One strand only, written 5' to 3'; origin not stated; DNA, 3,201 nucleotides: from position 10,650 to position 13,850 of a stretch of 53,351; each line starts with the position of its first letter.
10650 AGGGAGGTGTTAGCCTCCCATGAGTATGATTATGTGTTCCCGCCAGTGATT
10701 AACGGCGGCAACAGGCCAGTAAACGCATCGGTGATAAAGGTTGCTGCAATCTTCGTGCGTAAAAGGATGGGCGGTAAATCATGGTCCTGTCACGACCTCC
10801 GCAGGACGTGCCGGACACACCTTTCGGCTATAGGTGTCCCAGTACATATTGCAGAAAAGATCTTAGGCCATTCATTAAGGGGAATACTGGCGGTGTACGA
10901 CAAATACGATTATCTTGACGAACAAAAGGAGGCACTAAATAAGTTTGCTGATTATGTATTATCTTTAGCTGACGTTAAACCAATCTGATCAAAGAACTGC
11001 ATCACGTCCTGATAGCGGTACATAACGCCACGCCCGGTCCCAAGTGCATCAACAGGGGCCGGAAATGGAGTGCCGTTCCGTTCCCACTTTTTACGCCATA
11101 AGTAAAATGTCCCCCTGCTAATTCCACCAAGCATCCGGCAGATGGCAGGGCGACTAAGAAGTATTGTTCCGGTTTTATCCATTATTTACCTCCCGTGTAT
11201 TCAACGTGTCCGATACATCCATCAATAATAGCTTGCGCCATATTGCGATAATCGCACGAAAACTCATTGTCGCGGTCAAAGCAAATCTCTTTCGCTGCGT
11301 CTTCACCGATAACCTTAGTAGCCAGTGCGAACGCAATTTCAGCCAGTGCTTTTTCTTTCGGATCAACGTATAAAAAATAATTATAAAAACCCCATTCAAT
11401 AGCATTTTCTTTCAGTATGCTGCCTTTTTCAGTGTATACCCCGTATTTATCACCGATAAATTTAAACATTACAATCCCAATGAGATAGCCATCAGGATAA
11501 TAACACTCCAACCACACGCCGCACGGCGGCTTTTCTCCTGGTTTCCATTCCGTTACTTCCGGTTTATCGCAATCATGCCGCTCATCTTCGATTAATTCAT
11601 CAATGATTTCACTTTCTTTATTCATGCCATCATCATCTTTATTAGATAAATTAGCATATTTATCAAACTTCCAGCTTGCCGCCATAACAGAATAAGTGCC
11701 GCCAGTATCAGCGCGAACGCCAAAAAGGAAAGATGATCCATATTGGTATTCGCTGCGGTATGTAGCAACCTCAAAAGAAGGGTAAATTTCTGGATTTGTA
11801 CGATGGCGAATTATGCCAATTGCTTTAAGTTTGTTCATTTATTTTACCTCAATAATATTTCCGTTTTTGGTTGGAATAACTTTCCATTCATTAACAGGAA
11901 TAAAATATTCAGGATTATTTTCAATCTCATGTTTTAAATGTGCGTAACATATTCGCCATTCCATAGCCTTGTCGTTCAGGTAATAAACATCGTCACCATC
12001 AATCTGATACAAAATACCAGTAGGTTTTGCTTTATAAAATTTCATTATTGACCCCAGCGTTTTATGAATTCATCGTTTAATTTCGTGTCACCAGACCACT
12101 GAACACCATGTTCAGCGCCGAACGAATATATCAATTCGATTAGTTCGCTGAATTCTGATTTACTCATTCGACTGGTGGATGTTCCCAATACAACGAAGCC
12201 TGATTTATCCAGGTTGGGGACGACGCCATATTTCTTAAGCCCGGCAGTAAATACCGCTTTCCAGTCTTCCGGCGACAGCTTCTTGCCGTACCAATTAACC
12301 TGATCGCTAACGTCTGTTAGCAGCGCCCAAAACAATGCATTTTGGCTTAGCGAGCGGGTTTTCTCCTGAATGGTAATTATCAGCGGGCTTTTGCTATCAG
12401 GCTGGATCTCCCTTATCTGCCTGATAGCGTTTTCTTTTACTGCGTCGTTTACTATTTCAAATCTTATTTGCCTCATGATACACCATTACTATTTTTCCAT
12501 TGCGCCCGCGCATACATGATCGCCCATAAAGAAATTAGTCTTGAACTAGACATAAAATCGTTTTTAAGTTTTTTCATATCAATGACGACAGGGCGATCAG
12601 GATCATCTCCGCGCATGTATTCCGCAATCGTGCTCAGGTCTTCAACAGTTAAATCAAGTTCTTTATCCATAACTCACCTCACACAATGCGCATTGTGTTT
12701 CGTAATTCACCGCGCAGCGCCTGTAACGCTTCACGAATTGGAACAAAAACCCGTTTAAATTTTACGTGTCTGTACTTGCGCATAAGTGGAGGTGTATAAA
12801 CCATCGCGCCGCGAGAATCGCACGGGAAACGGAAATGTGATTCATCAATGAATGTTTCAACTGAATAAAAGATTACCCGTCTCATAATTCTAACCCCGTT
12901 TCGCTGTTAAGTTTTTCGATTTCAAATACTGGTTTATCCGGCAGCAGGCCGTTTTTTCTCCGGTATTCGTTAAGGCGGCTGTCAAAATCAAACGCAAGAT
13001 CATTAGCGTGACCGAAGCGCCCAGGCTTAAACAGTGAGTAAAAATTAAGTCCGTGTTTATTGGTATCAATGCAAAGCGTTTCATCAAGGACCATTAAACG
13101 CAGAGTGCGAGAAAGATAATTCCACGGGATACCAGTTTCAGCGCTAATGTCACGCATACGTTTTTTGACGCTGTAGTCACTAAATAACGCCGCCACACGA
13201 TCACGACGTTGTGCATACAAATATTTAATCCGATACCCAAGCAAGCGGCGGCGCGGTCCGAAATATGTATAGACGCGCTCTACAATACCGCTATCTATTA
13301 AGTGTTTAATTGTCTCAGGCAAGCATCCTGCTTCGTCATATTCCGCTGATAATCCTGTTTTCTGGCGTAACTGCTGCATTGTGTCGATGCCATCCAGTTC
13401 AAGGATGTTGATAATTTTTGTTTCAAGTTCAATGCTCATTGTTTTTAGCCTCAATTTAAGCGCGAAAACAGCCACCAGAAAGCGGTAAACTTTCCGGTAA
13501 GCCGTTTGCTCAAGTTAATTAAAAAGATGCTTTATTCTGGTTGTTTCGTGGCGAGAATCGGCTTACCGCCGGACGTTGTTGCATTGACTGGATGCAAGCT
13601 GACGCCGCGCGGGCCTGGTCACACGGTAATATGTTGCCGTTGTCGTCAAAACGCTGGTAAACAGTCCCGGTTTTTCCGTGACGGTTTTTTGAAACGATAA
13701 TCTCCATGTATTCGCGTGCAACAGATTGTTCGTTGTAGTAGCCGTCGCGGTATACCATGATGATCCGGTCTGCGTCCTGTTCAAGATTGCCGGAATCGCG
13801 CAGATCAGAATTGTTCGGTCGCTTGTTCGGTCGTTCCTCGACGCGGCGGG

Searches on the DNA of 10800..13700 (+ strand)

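Call 5: search_dna_similar(query=window:10900-13600:+, collection=phages, mode=near, max_rows=25)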
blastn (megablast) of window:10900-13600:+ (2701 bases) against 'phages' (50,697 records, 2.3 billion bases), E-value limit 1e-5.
Records with a match: 7; places in all: 7; records where one place covers at least 80% of the query: 3.
Best place of each record, by identity: 80-90% 7.
By first word of the organism name: Escherichia 6; Enterobacteria 1.
By host as written in the record: Escherichia coli K-12 5; Escherichia coli str. K-12 substr. W3110 1; Escherichia coli 1.
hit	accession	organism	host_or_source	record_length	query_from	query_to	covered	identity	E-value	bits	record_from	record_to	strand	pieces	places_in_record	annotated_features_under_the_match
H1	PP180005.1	Escherichia phage mEp554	Escherichia coli K-12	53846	1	2650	98%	81.7%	0e+0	2169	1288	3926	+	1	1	hypothetical protein (x7) | integrase | DNA helicase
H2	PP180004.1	Escherichia phage mEp044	Escherichia coli K-12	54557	251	2650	89%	81.3%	0e+0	1901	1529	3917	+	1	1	hypothetical protein (x7) | DNA helicase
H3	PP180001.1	Escherichia phage mEp010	Escherichia coli K-12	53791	252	2650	83%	83.6%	0e+0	2094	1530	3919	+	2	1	hypothetical protein (x7) | DNA helicase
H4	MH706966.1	Enterobacteria phage mEp021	Escherichia coli str. K-12 substr. W3110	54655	624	2650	75%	83.4%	0e+0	1873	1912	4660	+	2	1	putative DNA methyltransferase N-4/N-6 | hypothetical protein (x4) | putative recombination protein NinB | putative replicative DNA helicase | ribosome_binding_site (x6)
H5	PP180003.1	Escherichia phage mEp515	Escherichia coli K-12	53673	624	2650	75%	83.0%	0e+0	1811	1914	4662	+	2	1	hypothetical protein (x7) | DNA helicase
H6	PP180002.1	Escherichia phage mEp013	Escherichia coli K-12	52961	251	2650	69%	86.2%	0e+0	2012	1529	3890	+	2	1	hypothetical protein (x6) | DNA recombination protein | DNA helicase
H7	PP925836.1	Escherichia phage MagusPhagus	Escherichia coli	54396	600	2700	69%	84.4%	0e+0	1805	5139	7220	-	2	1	MarR family transcrition regulator | NinB/Orf homologous recombination mediator | hypothetical protein (x5)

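Call 6: search_dna_similar(query=window:10900-13600:+, collection=ecoli_genomes, mode=near, max_rows=25)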
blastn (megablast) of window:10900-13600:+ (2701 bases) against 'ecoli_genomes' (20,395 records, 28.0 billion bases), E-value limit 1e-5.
Records with a match: 35; places in all: 35; records where one place covers at least 80% of the query: 20.
Genomes with a match: 35 of 5426; with a place that covers at least 80% of the query: 20. Places per genome that has any: lowest 1, median 1, highest 1. On chromosomes: 35 places; on plasmids: 0.
Best place of each record, by identity: 90-95% 1; 80-90% 34.
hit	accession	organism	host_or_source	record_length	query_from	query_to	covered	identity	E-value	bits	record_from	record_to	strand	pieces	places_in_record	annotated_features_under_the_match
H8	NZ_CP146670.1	Escherichia coli strain MS 21-1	Homo sapiens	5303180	1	2701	95%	94.1%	0e+0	3894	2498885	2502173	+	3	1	hypothetical protein (x4) | BRO-N domain-containing protein | recombination protein NinB | helix-turn-helix transcriptional regulator | tyrosine-type recombinase/integrase | and 1 other names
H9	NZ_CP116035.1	Escherichia coli strain FAH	Homo sapiens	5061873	1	2700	93%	87.0%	0e+0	2821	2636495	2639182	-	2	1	hypothetical protein (x2) | Lrp/AsnC family transcriptional regulator | recombination protein NinB | helix-turn-helix transcriptional regulator | tyrosine-type recombinase/integrase | and 1 other names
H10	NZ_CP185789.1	Escherichia coli strain M15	Homo sapiens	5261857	1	2700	93%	86.9%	0e+0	2810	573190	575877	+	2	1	hypothetical protein (x2) | Lrp/AsnC family transcriptional regulator | recombination protein NinB | helix-turn-helix transcriptional regulator | tyrosine-type recombinase/integrase | and 1 other names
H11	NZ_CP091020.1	Escherichia coli strain STEC308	mutton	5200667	1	2700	95%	85.6%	0e+0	2651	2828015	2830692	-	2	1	hypothetical protein (x4) | recombination protein NinB | helix-turn-helix domain-containing protein | tyrosine-type recombinase/integrase | replicative DNA helicase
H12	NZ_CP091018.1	Escherichia coli strain STEC307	mutton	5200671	1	2700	95%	85.6%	0e+0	2651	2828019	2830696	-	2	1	hypothetical protein (x4) | recombination protein NinB | helix-turn-helix transcriptional regulator | tyrosine-type recombinase/integrase | replicative DNA helicase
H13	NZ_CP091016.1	Escherichia coli strain STEC306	mutton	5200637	1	2700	95%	85.6%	0e+0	2651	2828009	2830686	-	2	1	hypothetical protein (x4) | recombination protein NinB | helix-turn-helix domain-containing protein | tyrosine-type recombinase/integrase | replicative DNA helicase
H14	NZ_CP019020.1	Escherichia coli strain Ecol_244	Homo sapiens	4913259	1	2700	87%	89.9%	0e+0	3030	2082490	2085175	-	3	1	hypothetical protein (x3) | recombination protein NinB | helix-turn-helix transcriptional regulator | tyrosine-type recombinase/integrase | replicative DNA helicase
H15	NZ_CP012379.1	Escherichia coli strain PAR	cockatoo feces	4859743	1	2700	87%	89.8%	0e+0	3014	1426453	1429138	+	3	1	hypothetical protein (x3) | recombination protein NinB | helix-turn-helix transcriptional regulator | tyrosine-type recombinase/integrase | replicative DNA helicase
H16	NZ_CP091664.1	Escherichia coli strain KKa019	river water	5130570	1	2700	87%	89.4%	0e+0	2968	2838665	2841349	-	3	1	hypothetical protein (x3) | recombination protein NinB | helix-turn-helix transcriptional regulator | tyrosine-type recombinase/integrase | replicative DNA helicase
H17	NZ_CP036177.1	Escherichia coli strain WCHEC025970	Homo sapiens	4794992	3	2665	92%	84.2%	0e+0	2387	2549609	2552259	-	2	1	hypothetical protein (x4) | recombination protein NinB | helix-turn-helix domain-containing protein | tyrosine-type recombinase/integrase | replicative DNA helicase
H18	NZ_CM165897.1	Escherichia coli strain N25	Homo sapiens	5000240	3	2697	87%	88.6%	0e+0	2861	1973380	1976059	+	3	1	hypothetical protein (x3) | recombination protein NinB | helix-turn-helix transcriptional regulator | tyrosine-type recombinase/integrase | replicative DNA helicase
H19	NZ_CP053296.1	Escherichia coli strain M1/5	Homo sapiens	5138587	3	2665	87%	88.5%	0e+0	2830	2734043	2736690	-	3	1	hypothetical protein (x2) | Lrp/AsnC family transcriptional regulator | recombination protein NinB | helix-turn-helix domain-containing protein | tyrosine-type recombinase/integrase | and 1 other names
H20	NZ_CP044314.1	Escherichia coli strain RM9245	feces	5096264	252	2697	91%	83.6%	0e+0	2261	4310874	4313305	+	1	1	hypothetical protein (x3) | recombination protein NinB | replicative DNA helicase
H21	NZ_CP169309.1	Escherichia coli strain MFDS1019527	cattle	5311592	320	2700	88%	85.1%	0e+0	2390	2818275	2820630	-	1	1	hypothetical protein (x4) | recombination protein NinB | replicative DNA helicase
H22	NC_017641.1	Escherichia coli UMNK88 strain UMNK88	porcine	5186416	252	2697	86%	85.3%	0e+0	2359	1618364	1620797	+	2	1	hypothetical protein (x5) | recombination protein NinB | replicative DNA helicase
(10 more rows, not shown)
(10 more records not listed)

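Call 7: get_annotated_region(hit=H4, flank=3000)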
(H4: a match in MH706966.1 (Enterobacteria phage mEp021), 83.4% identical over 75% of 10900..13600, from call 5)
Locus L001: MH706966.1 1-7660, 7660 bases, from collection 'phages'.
description: Enterobacteria phage mEp021, complete genome.
organism: Enterobacteria phage mEp021 (NCBI taxid 1150757)
taxonomy: Viruses; Duplodnaviria; Heunggongvirae; Uroviricota; Caudoviricetes
host: Escherichia coli str. K-12 substr. W3110; source: -; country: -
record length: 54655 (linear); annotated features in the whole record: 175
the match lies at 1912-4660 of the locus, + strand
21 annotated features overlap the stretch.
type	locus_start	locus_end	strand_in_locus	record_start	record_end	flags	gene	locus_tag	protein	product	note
regulatory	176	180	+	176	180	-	-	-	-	ribosome_binding_site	AGGTG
CDS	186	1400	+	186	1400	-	-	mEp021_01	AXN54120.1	putative integrase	-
CDS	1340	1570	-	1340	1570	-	-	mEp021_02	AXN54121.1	putative helix-turn-helix domain-containing protein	-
CDS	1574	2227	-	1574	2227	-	-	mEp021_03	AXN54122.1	hypothetical protein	-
regulatory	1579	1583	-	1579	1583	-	-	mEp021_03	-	ribosome_binding_site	GGGGG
regulatory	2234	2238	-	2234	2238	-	-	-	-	ribosome_binding_site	AGGAT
CDS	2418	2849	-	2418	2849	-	-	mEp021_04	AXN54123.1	putative recombination protein NinB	-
CDS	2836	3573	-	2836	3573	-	-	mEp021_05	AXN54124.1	putative DNA methyltransferase N-4/N-6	-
regulatory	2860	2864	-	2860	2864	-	-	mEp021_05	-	ribosome_binding_site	AGGCG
regulatory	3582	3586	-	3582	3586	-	-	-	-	ribosome_binding_site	ATGAG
CDS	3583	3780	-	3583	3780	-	-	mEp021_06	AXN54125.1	hypothetical protein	-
regulatory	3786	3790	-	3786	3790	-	-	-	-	ribosome_binding_site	AGGGG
CDS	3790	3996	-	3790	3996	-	-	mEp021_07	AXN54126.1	hypothetical protein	-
CDS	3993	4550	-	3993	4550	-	-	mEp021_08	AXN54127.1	hypothetical protein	-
regulatory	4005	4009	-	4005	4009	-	-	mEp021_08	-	ribosome_binding_site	CGGGG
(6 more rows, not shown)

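Call 8: get_annotated_region(hit=H8, flank=3000)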
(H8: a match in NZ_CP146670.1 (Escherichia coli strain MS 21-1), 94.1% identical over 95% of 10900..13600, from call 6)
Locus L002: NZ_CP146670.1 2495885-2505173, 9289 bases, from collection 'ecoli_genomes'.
description: Escherichia coli strain MS 21-1 chromosome, complete genome
organism: Escherichia coli strain MS 21-1 (NCBI taxid 562)
replicon: chromosome; assembly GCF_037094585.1
host: Homo sapiens; source: Colon; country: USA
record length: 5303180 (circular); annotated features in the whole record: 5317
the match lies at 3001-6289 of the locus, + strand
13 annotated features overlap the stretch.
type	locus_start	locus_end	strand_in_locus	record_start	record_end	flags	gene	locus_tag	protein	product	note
CDS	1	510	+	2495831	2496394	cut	smrA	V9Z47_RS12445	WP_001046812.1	DNA endonuclease SmrA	-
CDS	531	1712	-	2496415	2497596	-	dgcM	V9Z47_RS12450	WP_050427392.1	diguanylate cyclase DgcM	-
CDS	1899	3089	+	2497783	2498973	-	-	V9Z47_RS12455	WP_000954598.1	tyrosine-type recombinase/integrase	-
CDS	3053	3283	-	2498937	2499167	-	-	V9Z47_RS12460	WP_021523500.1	helix-turn-helix transcriptional regulator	-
CDS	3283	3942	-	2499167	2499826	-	-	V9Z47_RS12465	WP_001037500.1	hypothetical protein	-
CDS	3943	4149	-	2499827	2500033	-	-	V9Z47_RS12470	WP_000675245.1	hypothetical protein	-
CDS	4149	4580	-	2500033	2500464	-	-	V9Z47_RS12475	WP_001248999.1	recombination protein NinB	-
CDS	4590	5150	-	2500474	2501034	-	-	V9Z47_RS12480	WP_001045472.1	BRO-N domain-containing protein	-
CDS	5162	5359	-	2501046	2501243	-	-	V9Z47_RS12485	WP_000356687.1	hypothetical protein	-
CDS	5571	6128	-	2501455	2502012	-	-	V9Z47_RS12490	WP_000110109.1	hypothetical protein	-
CDS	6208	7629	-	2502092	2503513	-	-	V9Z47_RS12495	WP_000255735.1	replicative DNA helicase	-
CDS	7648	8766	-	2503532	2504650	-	-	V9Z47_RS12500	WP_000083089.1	hypothetical protein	-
CDS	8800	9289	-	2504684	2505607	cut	-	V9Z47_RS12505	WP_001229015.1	zinc-ribbon domain-containing protein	-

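Call 9: get_annotated_region(hit=H7, flank=3000)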
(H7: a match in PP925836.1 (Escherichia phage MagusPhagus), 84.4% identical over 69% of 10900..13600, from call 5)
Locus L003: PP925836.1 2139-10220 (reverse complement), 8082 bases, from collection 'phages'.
description: Escherichia phage MagusPhagus, complete genome.
organism: Escherichia phage MagusPhagus (NCBI taxid 3233703)
taxonomy: Viruses
host: Escherichia coli; source: bird poop; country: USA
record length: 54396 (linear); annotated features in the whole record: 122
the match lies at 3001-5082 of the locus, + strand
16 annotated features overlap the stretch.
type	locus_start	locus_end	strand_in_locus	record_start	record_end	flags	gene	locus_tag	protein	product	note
CDS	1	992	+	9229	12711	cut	-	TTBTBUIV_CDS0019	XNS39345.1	tail fiber protein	-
CDS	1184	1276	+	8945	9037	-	-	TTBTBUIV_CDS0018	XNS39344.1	hypothetical protein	-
CDS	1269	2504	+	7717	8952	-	-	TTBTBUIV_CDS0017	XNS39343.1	hypothetical protein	-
CDS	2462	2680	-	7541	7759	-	-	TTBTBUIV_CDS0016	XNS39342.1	hypothetical protein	-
CDS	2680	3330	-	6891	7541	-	-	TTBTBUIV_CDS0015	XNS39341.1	hypothetical protein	-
CDS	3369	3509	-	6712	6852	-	-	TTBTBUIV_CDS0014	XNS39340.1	hypothetical protein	-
CDS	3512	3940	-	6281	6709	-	-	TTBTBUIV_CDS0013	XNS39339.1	NinB/Orf homologous recombination mediator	-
CDS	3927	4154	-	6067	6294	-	-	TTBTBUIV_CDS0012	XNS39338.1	hypothetical protein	-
CDS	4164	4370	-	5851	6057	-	-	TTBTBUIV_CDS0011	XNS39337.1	hypothetical protein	-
CDS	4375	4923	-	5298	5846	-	-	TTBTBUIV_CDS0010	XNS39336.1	MarR family transcrition regulator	-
CDS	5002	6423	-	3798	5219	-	-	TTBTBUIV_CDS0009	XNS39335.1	hypothetical protein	-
CDS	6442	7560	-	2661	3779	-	-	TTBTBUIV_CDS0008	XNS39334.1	DNA repair exonuclease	-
CDS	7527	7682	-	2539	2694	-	-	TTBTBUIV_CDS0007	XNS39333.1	hypothetical protein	-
CDS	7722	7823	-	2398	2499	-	-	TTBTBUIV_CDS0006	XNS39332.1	hypothetical protein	-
CDS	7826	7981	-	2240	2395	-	-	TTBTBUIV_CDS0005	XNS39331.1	hypothetical protein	-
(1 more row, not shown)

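Call 70: search_rna_families(source=window, start=10800, end=13700, threshold=evalue, max_evalue=1)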
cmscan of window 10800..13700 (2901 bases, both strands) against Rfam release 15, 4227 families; matches with E-value up to 1: 0.
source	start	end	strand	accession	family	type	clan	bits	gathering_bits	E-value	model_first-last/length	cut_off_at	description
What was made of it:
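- Tried and rejected: Rfam on the cluster: no match (call 70).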

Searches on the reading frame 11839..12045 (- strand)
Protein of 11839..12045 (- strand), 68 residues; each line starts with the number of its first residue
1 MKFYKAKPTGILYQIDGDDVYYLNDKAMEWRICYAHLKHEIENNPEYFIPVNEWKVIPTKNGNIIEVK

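Call 3: search_protein_families(library=pfam, proteins=[window:11839-12045:-], max_evalue=0.1)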
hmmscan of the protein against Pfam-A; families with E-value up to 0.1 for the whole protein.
window:11839-12045:- (68 aa): 0 families

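Call 4: search_protein_families(library=phrogs, proteins=[window:11839-12045:-], max_evalue=0.01)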
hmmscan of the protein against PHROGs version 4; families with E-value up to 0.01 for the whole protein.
window:11839-12045:- (68 aa): 0 families

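Call 16: search_protein_families(library=ncbifam, proteins=[window:11839-12045:-], max_evalue=0.1)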
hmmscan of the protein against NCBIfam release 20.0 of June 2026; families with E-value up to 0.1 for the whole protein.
window:11839-12045:- (68 aa): 0 families

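Call 17: search_protein_families(library=padloc, proteins=[window:11839-12045:-], max_evalue=0.1)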
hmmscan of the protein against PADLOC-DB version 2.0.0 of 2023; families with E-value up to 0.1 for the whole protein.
window:11839-12045:- (68 aa): 1 family
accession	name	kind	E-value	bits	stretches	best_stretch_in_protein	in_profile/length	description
PDLC01068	CARF_PIN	-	0.029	11.6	1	30-61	93-124/373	CARF+PIN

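Call 60: search_dna_similar(query=window:11839-12045:-, collection=phages, mode=protein, max_evalue=0.01, max_rows=30, rows=spread)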
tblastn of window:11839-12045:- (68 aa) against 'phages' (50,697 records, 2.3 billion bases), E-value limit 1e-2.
Records with a match: 7; places in all: 7; records where one place covers at least 80% of the query: 0.
Best place of each record, by identity: 60-80% 5; <60% 2.
By first word of the organism name: Escherichia 6; Enterobacteria 1.
By host as written in the record: Escherichia coli K-12 5; Escherichia coli str. K-12 substr. W3110 1; Escherichia coli 1.
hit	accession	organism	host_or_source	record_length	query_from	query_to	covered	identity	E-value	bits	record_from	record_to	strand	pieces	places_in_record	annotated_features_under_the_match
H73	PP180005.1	Escherichia phage mEp554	Escherichia coli K-12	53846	1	52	76%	63.5%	2e-17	80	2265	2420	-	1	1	hypothetical protein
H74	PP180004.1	Escherichia phage mEp044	Escherichia coli K-12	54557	1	52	76%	63.5%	2e-17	80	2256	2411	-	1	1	hypothetical protein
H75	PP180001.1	Escherichia phage mEp010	Escherichia coli K-12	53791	1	52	76%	63.5%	2e-17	79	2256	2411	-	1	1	hypothetical protein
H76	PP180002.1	Escherichia phage mEp013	Escherichia coli K-12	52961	1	52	76%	63.5%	5e-17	78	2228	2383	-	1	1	hypothetical protein | DNA recombination protein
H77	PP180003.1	Escherichia phage mEp515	Escherichia coli K-12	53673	1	52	76%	59.6%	1e-16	77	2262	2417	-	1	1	hypothetical protein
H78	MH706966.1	Enterobacteria phage mEp021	Escherichia coli str. K-12 substr. W3110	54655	1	52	76%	59.6%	1e-16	77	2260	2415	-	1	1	none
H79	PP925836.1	Escherichia phage MagusPhagus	Escherichia coli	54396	2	45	65%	63.6%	1e-14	71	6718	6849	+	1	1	hypothetical protein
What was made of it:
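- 11839..12045 (-): p68a, a small protein that is very AT-rich (GC 0.30) and the most divergent gene of the cluster. It is 58 aa in most relatives. Found only in mEpimmI phages among 50,697 phage records (call 60).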
